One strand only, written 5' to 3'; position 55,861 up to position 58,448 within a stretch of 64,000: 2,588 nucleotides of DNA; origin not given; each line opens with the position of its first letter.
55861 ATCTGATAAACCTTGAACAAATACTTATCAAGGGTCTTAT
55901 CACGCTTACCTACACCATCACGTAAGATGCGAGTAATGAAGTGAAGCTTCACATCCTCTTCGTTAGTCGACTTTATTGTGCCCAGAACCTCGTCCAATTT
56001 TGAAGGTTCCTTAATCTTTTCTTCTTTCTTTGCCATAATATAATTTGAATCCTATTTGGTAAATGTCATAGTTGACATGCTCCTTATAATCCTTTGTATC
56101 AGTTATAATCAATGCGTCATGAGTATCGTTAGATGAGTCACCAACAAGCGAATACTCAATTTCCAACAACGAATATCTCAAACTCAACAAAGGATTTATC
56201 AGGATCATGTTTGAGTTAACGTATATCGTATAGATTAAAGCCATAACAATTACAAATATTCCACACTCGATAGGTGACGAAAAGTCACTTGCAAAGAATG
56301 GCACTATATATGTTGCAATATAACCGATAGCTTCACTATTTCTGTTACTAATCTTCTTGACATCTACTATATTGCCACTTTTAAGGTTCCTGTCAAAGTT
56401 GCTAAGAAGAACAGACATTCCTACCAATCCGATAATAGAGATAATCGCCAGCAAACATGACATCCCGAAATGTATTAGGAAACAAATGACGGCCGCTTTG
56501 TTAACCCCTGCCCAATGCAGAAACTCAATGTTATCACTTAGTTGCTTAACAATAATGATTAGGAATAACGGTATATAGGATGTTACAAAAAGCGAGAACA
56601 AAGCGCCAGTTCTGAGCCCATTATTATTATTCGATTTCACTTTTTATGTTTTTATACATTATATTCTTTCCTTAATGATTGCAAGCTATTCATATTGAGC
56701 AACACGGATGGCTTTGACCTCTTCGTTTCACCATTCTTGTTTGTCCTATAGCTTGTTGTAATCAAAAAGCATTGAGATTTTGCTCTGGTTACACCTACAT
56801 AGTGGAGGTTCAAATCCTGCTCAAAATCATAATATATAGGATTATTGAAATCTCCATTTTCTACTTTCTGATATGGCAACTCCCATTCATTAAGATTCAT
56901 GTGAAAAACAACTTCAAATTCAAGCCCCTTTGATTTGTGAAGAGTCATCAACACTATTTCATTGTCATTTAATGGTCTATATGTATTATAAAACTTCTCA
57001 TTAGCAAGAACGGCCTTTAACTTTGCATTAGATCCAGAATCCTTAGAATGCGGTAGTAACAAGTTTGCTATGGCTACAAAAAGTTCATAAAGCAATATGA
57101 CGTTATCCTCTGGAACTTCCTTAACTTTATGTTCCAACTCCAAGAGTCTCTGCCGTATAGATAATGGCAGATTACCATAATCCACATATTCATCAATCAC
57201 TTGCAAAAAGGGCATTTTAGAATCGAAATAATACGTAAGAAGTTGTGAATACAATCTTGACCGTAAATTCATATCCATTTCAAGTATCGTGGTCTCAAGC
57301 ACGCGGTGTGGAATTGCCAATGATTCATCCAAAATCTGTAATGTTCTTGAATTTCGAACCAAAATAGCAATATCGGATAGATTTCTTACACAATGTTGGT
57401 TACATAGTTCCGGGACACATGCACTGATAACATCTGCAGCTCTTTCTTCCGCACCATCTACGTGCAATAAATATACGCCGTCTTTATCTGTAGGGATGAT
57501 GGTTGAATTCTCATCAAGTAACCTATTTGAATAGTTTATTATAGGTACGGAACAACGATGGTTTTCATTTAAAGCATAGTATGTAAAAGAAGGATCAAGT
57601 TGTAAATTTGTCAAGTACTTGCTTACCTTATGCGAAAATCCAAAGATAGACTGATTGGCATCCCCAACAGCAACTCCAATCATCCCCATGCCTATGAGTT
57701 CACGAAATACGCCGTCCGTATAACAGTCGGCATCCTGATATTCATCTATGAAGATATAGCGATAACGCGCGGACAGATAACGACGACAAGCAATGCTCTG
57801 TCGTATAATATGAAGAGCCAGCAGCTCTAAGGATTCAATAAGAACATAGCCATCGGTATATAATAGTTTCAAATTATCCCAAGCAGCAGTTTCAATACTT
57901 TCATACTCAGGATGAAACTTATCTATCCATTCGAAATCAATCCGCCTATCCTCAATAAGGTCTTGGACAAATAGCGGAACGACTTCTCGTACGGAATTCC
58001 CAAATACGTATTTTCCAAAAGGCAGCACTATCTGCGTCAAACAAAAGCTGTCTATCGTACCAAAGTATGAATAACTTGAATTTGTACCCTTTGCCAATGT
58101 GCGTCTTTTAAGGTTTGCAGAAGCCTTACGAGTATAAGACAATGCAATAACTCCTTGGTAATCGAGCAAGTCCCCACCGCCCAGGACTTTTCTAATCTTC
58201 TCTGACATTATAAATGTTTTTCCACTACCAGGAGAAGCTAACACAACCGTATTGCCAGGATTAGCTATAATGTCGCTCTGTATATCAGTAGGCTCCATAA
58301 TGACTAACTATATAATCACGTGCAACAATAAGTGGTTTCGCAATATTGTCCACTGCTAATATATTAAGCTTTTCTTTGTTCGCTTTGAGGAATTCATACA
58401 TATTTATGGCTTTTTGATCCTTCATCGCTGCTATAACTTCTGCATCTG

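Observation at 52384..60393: A 7.9-kb defence island (Gabija + Kiwa-like + Schlafen-like gene) is embedded in the capsule operon, bounded by a perfect 68-bp duplication of the glf 5' end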

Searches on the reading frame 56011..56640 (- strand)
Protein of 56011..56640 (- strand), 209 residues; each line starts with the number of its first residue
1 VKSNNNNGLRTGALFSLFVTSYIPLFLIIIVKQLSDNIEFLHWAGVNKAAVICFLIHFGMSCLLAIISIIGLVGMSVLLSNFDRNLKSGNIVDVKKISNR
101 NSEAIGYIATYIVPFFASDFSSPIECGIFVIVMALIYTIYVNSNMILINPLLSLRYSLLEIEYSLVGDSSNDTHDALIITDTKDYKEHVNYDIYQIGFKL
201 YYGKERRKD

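Call 7: search_protein_families(library=padloc, proteins=[window:56011-56640:-], max_evalue=0.01)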
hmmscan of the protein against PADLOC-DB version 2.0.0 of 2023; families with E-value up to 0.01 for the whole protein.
window:56011-56640:- (209 aa): 14 families
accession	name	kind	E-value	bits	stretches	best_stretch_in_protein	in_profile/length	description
PDLC00212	KwaA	-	4e-65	217.4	1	4-206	2-203/205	Unknown function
PDLC00213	KwaA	-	1e-36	124.4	1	9-199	1-185/197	Unknown function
PDLC00215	KwaA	-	7.6e-22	75.9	1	11-181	5-170/196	Unknown function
PDLC00219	KwaA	-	9.8e-19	66.1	1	15-205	8-192/194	Unknown function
PDLC00208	KwaA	-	1.7e-18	64.9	1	15-195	7-182/190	Unknown function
PDLC00217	KwaA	-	1.8e-15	55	1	15-162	9-151/193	Unknown function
PDLC00220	KwaA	-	2.4e-11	41.8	1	14-159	8-157/198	Unknown function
PDLC00221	KwaA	-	3e-11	41.6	1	61-154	35-126/173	Unknown function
PDLC00211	KwaA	-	1.8e-09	35.7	1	74-186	79-191/215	Unknown function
PDLC00214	KwaA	-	4e-09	34.7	1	16-154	8-139/181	Unknown function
PDLC00207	KwaA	-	5.3e-08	31.4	1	16-162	11-169/213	Unknown function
PDLC00216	KwaA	-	1.7e-05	23.1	1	60-154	37-126/173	Unknown function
PDLC04626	PDC-M39A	-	0.00068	17.7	1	17-154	13-142/192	-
PDLC00209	KwaA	-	0.0046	15.2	1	15-159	10-158/196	Unknown function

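Call 8: search_protein_families(library=pfam, proteins=[window:56011-56640:-], max_evalue=0.001)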
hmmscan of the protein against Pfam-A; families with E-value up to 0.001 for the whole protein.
window:56011-56640:- (209 aa): 0 families

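Call 48: search_protein_families(library=ncbifam, proteins=[window:56014-56640:-], max_evalue=0.01)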
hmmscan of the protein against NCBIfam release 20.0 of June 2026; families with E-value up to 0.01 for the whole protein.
window:56014-56640:- (209 aa): 1 family
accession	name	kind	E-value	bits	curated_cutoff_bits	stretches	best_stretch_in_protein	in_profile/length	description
NF041622.1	KwaA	equivalog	7.4e-21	74.8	100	1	16-181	3-162/182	anti-phage protein KwaA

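Call 77: search_protein_families(library=padloc, proteins=[L091:13340-13678:+, L091:13679-14197:+, L091:14203-14445:+, L091:14702-15883:+, L101:2519-3664:+, L101:3702-4595:+, L101:4579-5055:+, L101:5058-5768:+, L102:337-1302:+, L102:1323-2822:+], max_evalue=0.001)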
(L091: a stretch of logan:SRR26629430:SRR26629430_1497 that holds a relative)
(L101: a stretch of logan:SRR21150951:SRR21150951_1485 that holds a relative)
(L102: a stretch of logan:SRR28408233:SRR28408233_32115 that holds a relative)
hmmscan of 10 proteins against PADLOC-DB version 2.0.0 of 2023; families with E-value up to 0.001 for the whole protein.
L091:13340-13678:+ (112 aa): 0 families

L091:13679-14197:+ (172 aa): 0 families

L091:14203-14445:+ (80 aa): 0 families

L091:14702-15883:+ (393 aa): 0 families

L101:2519-3664:+ (381 aa): 0 families

L101:3702-4595:+ (297 aa): 1 family
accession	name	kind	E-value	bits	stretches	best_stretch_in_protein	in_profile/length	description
PDLC04559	PDC-M28B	-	3.2e-05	21.2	1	17-55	129-166/438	-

L101:4579-5055:+ (158 aa): 0 families

L101:5058-5768:+ (236 aa): 0 families

L102:337-1302:+ (321 aa): 1 family
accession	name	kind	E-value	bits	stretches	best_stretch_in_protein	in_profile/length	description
PDLC02343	AbiC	-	2.6e-06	25.2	1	13-263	8-233/306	AbiC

L102:1323-2822:+ (499 aa): 1 family
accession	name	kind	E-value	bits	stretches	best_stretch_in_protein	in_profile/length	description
PDLC04108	PD-T7-3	-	1.4e-07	29.1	1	1-312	1-316/432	-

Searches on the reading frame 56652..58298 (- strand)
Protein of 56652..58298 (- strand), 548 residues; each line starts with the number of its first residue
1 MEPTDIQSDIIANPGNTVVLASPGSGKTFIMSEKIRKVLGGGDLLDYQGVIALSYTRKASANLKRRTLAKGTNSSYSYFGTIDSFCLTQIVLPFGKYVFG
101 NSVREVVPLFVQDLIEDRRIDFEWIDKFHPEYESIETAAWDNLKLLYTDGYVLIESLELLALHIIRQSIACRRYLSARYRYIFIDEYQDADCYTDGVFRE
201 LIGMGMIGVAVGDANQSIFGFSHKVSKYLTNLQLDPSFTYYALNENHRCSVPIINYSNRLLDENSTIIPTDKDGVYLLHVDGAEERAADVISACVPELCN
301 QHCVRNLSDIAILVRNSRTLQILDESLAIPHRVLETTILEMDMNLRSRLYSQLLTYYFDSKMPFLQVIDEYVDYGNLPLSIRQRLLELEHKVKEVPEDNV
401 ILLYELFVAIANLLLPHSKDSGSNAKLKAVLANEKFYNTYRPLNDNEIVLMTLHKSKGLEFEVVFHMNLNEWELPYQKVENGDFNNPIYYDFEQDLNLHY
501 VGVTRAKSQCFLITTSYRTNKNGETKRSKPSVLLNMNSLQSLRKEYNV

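Call 7: search_protein_families(library=padloc, proteins=[window:56652-58298:-], max_evalue=0.01)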
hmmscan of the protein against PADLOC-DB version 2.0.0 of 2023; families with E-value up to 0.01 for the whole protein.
window:56652-58298:- (548 aa): 53 families (the best 25 are shown)
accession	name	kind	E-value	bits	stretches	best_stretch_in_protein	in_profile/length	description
PDLC00123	GajB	-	1.7e-176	586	1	1-546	3-539/540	UrvD helicase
PDLC00117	GajB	-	8.5e-64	214.1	3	139-327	179-370/604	UrvD helicase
PDLC00122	GajB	-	4.2e-63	212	1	2-519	4-479/502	UrvD helicase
PDLC00132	GajB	-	1.1e-44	151.2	3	159-328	195-372/625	UrvD helicase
PDLC00127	GajB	-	2.6e-37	126.6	3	5-97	11-102/594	UrvD helicase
PDLC00103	GajB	-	1.6e-36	124.4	2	10-317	24-356/612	UrvD helicase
PDLC03802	RTasHel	-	3.5e-35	120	3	157-337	171-345/675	DRT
PDLC00119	GajB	-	4.4e-35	119.7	2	144-522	184-551/565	UrvD helicase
PDLC00107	GajB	-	5.8e-34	115.6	2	144-540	181-582/587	UrvD helicase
PDLC00138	GajB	-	4.1e-33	112.9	2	4-104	6-110/581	UrvD helicase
PDLC00129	GajB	-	2.6e-31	106.9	2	145-327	191-368/594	UrvD helicase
PDLC00130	GajB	-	3.6e-30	102.8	3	143-267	170-296/589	UrvD helicase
PDLC00114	GajB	-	3.9e-29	99.7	3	155-275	192-313/635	UrvD helicase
PDLC00104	GajB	-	5.7e-29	99.3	2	2-332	3-320/574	UrvD helicase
PDLC00112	GajB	-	9.8e-26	88.5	2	2-96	6-101/581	UrvD helicase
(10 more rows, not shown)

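Call 8: search_protein_families(library=pfam, proteins=[window:56652-58298:-], max_evalue=0.001)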
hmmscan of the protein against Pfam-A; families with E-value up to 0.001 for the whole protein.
window:56652-58298:- (548 aa): 5 families
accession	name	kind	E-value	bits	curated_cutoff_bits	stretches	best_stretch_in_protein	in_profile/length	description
PF00580.27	UvrD-helicase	-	2.9e-24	86.7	23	2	12-90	10-90/271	UvrD/REP helicase N-terminal domain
PF13361.12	UvrD_C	-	4.7e-20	72.7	25.6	1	380-516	215-349/350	UvrD-like helicase C-terminal domain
PF13245.12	AAA_19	-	1.2e-11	45.4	25.1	1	13-221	10-133/134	AAA domain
PF13538.12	UvrD_C_2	-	7.6e-09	35.7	27.4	0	448-473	2-27/52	UvrD-like helicase C-terminal domain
PF01443.25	Viral_helicase1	-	2.4e-05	24.7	21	0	429-514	160-228/228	Viral superfamily 1 RNA helicase core domain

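Call 48: search_protein_families(library=ncbifam, proteins=[window:56655-58298:-], max_evalue=0.01)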
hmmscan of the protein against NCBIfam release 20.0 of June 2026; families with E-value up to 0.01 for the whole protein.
window:56655-58298:- (548 aa): 15 families
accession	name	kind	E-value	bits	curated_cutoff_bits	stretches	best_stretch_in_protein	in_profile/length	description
TIGR01073.1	pcrA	equivalog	5.1e-31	107.8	911.2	2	157-327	188-364/725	DNA helicase PcrA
TIGR01074.1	rep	equivalog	6.9e-29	100.6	951.45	3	441-535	545-631/668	DNA helicase Rep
NF008743.0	PRK11773.1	equivalog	1.8e-24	86.1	965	3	445-533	551-632/720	DNA helicase II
TIGR01075.1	uvrD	equivalog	2.8e-24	85.4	1144.45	3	424-534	523-628/715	DNA helicase II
NF008172.0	PRK10919.1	equivalog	7.4e-23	80.6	1168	2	447-534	551-630/673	DNA helicase Rep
TIGR00609.1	recB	equivalog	4.6e-20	71.4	696.05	2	444-528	723-826/1175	exodeoxyribonuclease V subunit beta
NF010485.0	PRK13909.1-2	equivalog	1.1e-15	57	650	1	175-465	328-628/909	RecB-like helicase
TIGR02785.1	addA_Gpos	equivalog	3.6e-15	54.9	707.65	2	444-470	780-806/1234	helicase-exonuclease AddAB subunit AddA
NF010487.0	PRK13909.1-4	equivalog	2.5e-11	42.6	759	2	175-465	324-628/924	RecB-like helicase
NF041464.1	HelD_BACSU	equivalog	1.1e-09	36.8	419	1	177-321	545-687/779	RNA polymerase recycling motor HelD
NF008276.0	PRK11054.1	equivalog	5.9e-08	31.7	543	0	447-516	588-663/684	DNA helicase IV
NF008128.0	PRK10876.1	equivalog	4.5e-06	24.6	1697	1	176-264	375-464/1181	exodeoxyribonuclease V subunit beta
TIGR02784.1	addA_alphas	equivalog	1e-05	24.1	860.75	0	16-69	12-63/1138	double-strand break repair helicase AddA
NF010284.0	PRK13724.1-6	equivalog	0.00042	20.4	176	0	10-40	68-98/106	conjugal transfer protein TrbD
NF010281.0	PRK13724.1-3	equivalog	0.0023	18.1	223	0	10-40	84-114/122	conjugal transfer protein TrbD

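Call 77: search_protein_families(library=padloc, proteins=[L091:13340-13678:+, L091:13679-14197:+, L091:14203-14445:+, L091:14702-15883:+, L101:2519-3664:+, L101:3702-4595:+, L101:4579-5055:+, L101:5058-5768:+, L102:337-1302:+, L102:1323-2822:+], max_evalue=0.001)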
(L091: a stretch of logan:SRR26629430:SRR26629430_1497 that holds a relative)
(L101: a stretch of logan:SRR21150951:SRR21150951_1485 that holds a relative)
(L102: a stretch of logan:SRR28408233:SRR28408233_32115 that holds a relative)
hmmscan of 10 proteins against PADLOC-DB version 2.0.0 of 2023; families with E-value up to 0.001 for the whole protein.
L091:13340-13678:+ (112 aa): 0 families

L091:13679-14197:+ (172 aa): 0 families

L091:14203-14445:+ (80 aa): 0 families

L091:14702-15883:+ (393 aa): 0 families

L101:2519-3664:+ (381 aa): 0 families

L101:3702-4595:+ (297 aa): 1 family
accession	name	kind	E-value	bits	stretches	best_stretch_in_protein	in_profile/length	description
PDLC04559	PDC-M28B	-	3.2e-05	21.2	1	17-55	129-166/438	-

L101:4579-5055:+ (158 aa): 0 families

L101:5058-5768:+ (236 aa): 0 families

L102:337-1302:+ (321 aa): 1 family
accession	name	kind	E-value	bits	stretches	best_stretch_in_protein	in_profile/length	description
PDLC02343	AbiC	-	2.6e-06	25.2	1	13-263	8-233/306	AbiC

L102:1323-2822:+ (499 aa): 1 family
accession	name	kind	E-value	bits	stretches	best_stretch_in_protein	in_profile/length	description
PDLC04108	PD-T7-3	-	1.4e-07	29.1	1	1-312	1-316/432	-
